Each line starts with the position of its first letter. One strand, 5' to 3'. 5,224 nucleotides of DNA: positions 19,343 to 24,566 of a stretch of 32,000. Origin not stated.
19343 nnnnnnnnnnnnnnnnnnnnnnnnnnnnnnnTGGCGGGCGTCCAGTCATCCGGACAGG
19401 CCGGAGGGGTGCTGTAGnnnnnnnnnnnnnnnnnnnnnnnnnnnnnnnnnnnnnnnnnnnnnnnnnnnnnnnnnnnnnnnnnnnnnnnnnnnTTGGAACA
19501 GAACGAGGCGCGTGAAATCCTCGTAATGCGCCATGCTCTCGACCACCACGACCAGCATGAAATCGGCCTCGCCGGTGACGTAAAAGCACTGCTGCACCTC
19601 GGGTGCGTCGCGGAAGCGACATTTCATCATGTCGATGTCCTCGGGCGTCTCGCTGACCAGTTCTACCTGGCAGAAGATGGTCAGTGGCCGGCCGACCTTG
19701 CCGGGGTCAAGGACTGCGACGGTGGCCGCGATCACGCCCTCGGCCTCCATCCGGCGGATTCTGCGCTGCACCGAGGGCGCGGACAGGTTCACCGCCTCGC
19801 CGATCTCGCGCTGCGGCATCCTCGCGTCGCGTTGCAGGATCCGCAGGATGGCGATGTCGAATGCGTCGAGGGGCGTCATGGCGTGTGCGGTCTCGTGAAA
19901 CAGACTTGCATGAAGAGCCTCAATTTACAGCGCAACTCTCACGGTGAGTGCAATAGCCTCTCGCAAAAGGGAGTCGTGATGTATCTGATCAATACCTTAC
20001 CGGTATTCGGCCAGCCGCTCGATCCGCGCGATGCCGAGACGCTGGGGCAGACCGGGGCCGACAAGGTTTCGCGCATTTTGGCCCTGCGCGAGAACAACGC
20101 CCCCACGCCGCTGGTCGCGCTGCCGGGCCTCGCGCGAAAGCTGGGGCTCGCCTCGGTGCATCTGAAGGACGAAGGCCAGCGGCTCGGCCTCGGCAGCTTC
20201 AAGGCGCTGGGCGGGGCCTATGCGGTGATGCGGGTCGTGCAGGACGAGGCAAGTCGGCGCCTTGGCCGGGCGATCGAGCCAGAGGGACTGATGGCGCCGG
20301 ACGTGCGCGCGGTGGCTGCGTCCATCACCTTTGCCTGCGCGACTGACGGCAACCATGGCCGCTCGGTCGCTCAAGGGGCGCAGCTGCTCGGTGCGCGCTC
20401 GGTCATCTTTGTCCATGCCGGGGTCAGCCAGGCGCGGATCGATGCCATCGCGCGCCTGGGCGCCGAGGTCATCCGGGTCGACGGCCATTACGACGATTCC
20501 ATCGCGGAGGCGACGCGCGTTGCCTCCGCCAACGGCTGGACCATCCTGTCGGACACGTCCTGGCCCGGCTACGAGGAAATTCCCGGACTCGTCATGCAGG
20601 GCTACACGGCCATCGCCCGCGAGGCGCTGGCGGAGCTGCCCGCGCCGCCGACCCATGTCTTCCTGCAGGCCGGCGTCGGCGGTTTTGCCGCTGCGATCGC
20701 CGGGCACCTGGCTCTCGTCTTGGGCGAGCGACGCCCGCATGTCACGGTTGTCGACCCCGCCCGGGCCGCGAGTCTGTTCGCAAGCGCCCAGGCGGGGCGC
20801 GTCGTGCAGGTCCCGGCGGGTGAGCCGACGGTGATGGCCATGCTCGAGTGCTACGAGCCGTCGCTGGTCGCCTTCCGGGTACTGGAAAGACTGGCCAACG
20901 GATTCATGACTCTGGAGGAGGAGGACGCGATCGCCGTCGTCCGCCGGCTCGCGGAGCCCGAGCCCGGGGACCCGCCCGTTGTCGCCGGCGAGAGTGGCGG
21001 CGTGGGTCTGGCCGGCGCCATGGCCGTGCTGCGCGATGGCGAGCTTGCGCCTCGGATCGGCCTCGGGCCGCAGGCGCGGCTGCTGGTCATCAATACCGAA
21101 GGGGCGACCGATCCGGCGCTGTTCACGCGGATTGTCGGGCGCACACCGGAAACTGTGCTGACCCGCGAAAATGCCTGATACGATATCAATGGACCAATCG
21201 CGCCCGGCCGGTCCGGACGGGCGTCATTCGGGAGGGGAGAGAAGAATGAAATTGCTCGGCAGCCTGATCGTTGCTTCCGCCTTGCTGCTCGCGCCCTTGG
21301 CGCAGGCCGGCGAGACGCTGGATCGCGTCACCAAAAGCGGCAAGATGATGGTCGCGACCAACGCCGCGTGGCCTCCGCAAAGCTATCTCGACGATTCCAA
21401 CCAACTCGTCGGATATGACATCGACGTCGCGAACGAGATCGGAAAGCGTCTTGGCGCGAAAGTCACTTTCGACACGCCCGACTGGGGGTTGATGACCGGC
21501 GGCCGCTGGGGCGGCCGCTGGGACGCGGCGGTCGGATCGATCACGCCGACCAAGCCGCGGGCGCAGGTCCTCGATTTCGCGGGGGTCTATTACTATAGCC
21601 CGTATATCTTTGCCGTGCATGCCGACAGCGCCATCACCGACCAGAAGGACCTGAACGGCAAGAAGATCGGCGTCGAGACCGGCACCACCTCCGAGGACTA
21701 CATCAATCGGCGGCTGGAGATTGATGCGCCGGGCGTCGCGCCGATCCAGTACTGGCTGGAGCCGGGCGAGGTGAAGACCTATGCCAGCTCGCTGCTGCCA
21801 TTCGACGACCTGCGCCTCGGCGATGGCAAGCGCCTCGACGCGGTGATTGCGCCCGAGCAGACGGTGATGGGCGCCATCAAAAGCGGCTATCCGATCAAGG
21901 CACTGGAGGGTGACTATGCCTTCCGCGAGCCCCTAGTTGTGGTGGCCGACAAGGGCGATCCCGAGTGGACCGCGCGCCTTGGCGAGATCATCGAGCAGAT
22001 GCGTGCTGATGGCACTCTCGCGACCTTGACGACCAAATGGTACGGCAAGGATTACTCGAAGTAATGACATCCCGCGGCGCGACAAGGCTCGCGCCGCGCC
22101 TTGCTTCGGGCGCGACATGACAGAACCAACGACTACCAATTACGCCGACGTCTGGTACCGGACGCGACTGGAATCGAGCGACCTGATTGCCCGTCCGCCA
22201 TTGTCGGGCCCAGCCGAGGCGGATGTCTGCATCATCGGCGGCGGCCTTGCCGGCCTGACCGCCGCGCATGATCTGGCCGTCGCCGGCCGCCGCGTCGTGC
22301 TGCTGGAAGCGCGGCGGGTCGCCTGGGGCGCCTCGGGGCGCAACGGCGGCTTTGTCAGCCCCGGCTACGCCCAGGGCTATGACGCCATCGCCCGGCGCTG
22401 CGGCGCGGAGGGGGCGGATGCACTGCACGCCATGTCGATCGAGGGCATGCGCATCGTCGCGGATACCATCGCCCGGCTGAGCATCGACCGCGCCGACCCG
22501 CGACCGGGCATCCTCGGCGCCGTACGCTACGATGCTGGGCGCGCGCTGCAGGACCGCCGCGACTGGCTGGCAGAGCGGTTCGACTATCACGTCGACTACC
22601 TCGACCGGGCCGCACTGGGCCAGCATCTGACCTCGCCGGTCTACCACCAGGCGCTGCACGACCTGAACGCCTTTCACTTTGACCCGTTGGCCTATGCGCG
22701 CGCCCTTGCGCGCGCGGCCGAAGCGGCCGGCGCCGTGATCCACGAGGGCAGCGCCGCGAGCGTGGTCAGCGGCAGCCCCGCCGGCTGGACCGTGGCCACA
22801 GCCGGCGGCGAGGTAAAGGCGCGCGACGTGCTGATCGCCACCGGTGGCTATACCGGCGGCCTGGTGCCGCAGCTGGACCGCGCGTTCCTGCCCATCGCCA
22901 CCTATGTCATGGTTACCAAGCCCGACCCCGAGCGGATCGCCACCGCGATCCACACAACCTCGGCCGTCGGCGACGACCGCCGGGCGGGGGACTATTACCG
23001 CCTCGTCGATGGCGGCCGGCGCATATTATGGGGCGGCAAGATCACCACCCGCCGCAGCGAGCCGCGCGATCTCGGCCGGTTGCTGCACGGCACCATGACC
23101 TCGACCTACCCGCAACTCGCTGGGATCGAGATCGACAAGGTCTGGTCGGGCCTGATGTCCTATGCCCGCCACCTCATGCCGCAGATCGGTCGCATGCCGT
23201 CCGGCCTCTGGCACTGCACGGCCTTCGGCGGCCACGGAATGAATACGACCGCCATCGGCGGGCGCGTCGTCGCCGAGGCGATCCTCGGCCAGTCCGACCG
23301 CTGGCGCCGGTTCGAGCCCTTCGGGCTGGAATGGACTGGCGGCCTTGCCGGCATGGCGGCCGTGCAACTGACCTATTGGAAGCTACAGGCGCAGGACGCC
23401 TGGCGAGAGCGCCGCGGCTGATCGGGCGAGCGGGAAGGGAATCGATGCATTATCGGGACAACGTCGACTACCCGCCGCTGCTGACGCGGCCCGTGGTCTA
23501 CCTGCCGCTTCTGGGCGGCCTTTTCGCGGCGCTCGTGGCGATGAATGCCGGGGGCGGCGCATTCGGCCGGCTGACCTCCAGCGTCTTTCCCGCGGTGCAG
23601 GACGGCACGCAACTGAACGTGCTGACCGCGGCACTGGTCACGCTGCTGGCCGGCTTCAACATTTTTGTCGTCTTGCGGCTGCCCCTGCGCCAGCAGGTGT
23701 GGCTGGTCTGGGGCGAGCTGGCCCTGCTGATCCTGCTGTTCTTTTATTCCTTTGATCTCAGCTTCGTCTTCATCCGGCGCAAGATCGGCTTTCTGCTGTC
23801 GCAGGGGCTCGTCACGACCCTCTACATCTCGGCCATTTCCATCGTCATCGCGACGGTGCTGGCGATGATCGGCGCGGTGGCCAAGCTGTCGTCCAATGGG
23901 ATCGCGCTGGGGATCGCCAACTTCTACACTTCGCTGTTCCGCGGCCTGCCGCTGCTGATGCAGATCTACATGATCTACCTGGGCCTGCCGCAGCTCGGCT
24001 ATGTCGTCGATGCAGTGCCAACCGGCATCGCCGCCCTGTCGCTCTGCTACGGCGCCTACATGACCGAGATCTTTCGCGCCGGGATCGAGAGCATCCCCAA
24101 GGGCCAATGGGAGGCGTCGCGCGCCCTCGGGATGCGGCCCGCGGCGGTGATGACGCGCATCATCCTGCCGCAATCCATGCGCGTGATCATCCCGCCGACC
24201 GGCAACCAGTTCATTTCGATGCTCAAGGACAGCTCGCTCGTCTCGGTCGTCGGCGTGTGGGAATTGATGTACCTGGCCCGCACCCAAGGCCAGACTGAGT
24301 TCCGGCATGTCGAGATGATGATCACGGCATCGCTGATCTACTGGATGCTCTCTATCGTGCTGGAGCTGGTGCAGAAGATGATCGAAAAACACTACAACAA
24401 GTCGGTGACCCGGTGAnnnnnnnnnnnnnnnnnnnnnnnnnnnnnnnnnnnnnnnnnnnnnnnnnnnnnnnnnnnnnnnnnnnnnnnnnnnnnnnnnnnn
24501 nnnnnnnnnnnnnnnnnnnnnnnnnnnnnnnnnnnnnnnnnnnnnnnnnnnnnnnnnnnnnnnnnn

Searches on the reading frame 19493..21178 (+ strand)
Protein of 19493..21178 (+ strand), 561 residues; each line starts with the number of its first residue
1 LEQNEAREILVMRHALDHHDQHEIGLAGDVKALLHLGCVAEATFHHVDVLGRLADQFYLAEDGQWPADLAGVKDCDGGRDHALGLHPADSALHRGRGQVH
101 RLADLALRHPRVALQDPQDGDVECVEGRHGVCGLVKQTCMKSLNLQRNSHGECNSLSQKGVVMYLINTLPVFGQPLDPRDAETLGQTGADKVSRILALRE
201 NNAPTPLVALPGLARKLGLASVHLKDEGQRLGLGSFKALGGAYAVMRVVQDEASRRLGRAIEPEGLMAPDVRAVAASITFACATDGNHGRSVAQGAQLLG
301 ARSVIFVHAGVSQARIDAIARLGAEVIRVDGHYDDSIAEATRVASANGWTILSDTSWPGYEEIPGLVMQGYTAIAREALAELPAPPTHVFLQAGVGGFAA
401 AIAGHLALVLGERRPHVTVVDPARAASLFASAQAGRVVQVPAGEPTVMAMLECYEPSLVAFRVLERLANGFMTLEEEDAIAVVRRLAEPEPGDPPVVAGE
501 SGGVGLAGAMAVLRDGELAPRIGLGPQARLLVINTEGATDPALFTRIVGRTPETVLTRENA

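Call 8: search_protein_families(library=pfam, proteins=[window:19493-21178:+])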
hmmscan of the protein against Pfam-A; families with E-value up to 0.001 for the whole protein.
window:19493-21178:+ (561 aa): 1 family
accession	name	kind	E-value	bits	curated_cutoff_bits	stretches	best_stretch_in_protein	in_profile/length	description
PF00291.31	PALP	-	5.6e-54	183.9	35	1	201-521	4-286/295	Pyridoxal-phosphate dependent enzyme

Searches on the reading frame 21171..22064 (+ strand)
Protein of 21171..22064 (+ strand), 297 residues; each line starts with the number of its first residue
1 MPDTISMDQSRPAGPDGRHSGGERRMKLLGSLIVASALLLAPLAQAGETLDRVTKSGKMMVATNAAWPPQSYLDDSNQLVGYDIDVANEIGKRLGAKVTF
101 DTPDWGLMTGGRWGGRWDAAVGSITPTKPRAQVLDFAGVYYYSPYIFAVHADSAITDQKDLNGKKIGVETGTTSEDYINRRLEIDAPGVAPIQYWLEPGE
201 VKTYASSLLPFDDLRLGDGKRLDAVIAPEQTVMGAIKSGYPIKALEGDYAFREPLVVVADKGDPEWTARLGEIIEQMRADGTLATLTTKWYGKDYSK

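Call 8: search_protein_families(library=pfam, proteins=[window:21171-22064:+])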
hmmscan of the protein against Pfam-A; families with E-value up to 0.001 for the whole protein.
window:21171-22064:+ (297 aa): 1 family
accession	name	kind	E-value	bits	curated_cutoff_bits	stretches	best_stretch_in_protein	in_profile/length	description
PF00497.25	SBP_bac_3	-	4.8e-29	101.2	26.4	1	60-293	2-132/132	Bacterial extracellular solute-binding proteins, family 3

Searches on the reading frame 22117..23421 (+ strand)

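Call 8: search_protein_families(library=pfam, proteins=[window:22117-23421:+])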
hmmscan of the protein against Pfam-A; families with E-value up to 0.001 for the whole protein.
window:22117-23421:+ (434 aa): 12 families
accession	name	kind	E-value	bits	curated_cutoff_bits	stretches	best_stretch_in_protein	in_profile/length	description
PF01266.30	DAO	-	4.1e-58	198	27.9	1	36-387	1-352/353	FAD dependent oxidoreductase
PF00890.30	FAD_binding_2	-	3.9e-07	30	20.4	1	36-253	1-208/414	FAD binding domain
PF13450.12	NAD_binding_8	-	3.6e-06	27.6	21.9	1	39-69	1-31/68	NAD(P)-binding Rossmann-like domain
PF13738.12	Pyr_redox_3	-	5.9e-06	26.2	30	0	191-246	81-136/305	Pyridine nucleotide-disulphide oxidoreductase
PF01494.25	FAD_binding_3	-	8.3e-06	25.7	22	1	34-69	1-36/349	FAD binding domain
PF04820.20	Trp_halogenase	-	8.9e-06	25.2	21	0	185-254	152-223/458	Tryptophan halogenase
PF03486.20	HI0933_like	-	1.2e-05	25.3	50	0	36-66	2-32/244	HI0933-like protein Rossmann domain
PF07992.20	Pyr_redox_2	-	1.7e-05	24.8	26.1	1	36-68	2-34/291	Pyridine nucleotide-disulphide oxidoreductase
PF01946.23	Thi4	-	1.8e-05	24.6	26.2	1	33-78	16-61/235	Thi4 family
PF12831.13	FAD_oxidored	-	6.4e-05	22.9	27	1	36-73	1-38/416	FAD dependent oxidoreductase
PF01134.28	GIDA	-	0.00019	21.1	22.1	0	36-65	1-30/391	Glucose inhibited division protein A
PF01593.30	Amino_oxidase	-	0.00085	19.1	19.8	0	44-67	1-24/443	Flavin containing amine oxidoreductase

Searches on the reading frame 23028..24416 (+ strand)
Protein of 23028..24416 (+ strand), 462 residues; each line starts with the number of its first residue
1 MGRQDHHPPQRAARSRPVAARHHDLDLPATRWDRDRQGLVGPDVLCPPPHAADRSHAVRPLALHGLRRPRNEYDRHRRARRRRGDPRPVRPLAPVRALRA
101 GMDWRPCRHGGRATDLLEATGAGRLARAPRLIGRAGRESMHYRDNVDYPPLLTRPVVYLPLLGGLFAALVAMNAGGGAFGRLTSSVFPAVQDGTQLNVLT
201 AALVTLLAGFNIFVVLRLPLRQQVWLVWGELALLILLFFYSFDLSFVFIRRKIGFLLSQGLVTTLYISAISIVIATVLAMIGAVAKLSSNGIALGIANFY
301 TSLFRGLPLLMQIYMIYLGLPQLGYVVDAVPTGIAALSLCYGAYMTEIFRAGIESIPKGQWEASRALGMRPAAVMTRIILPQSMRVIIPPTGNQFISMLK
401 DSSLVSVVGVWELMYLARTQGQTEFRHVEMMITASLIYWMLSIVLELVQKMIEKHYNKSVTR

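Call 8: search_protein_families(library=pfam, proteins=[window:23028-24416:+])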
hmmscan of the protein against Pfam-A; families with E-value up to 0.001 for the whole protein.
window:23028-24416:+ (462 aa): 1 family
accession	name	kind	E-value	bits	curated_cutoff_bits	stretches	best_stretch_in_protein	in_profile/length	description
PF00528.27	BPD_transp_1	-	5.6e-26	91.8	26.4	1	280-456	3-182/184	Binding-protein-dependent transport system inner membrane component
